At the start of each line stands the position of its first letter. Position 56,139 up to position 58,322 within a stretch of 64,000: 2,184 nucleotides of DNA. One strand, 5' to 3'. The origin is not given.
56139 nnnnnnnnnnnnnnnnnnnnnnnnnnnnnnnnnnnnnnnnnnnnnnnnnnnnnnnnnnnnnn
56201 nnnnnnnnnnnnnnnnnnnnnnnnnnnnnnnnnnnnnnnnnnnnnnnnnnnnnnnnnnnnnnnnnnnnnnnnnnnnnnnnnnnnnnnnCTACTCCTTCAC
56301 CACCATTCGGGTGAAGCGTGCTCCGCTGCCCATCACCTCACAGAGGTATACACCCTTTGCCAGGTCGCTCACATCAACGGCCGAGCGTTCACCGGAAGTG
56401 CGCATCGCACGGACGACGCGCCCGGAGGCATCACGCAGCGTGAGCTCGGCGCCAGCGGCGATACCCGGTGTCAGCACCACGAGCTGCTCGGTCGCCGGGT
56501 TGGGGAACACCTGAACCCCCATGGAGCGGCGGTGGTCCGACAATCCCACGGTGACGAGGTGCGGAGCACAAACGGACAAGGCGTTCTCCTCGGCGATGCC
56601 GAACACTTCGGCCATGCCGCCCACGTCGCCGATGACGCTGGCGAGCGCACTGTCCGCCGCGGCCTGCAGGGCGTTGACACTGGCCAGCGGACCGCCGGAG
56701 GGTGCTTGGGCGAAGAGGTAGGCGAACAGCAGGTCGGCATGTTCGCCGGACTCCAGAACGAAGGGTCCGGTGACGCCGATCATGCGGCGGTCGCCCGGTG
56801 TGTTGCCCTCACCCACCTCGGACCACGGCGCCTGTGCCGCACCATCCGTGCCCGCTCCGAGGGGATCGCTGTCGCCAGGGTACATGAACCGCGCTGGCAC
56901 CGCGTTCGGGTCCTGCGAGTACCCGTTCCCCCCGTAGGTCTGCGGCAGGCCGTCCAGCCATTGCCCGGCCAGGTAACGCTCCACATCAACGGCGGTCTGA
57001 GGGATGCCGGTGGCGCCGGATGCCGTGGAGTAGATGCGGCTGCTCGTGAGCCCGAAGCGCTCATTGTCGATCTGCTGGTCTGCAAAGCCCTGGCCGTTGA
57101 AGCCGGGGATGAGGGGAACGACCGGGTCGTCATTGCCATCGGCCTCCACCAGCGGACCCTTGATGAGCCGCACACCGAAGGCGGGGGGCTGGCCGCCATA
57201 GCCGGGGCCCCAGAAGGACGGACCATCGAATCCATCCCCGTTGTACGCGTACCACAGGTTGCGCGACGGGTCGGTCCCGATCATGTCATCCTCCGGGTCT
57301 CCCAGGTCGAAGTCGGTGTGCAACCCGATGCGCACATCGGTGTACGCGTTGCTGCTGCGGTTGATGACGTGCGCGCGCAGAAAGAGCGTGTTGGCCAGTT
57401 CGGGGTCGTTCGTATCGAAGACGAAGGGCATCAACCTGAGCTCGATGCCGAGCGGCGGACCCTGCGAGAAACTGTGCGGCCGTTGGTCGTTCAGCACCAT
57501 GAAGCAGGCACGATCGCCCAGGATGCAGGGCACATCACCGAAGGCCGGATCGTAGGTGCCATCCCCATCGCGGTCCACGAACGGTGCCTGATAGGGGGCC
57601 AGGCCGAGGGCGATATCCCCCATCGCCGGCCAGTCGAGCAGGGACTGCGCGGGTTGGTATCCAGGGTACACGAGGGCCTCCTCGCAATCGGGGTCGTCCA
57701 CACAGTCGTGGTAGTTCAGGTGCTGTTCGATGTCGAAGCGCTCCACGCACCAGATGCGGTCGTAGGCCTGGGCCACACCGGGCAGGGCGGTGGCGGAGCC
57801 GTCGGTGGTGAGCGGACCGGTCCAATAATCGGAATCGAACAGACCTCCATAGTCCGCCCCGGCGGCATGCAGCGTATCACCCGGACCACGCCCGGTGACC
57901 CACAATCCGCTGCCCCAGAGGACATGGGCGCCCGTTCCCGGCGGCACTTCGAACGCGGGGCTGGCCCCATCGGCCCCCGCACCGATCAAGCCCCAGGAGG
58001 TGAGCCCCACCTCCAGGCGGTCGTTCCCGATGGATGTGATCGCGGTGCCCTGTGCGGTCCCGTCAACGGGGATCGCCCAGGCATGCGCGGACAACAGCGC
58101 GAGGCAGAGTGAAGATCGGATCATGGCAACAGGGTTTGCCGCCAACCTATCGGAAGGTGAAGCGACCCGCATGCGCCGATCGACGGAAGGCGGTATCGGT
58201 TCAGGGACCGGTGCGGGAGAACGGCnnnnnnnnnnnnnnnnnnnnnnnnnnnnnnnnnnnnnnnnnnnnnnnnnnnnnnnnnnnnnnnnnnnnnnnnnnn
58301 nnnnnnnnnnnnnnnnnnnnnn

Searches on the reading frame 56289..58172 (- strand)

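Call 78: search_protein_families(library=ncbifam, proteins=[window:56289-58172:-], max_evalue=0.01)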
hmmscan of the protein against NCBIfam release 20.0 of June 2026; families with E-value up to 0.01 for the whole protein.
window:56289-58172:- (627 aa): 3 families
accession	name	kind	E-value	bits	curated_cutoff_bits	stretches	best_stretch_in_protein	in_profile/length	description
TIGR04183.1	Por_Secre_tail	domain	1.2e-09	38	23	1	555-626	1-71/72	T9SS type A sorting domain-containing protein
NF050177.1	TapA_OM_Porphy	equivalog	1e-06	27.8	500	1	550-625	468-542/544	TapA/TapC family T9SS-dependent outer membrane protein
NF038113.1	T9SSA_dep_M36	equivalog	1.1e-06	27.1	885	1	551-626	791-868/869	T9SS-dependent M36 family metallopeptidase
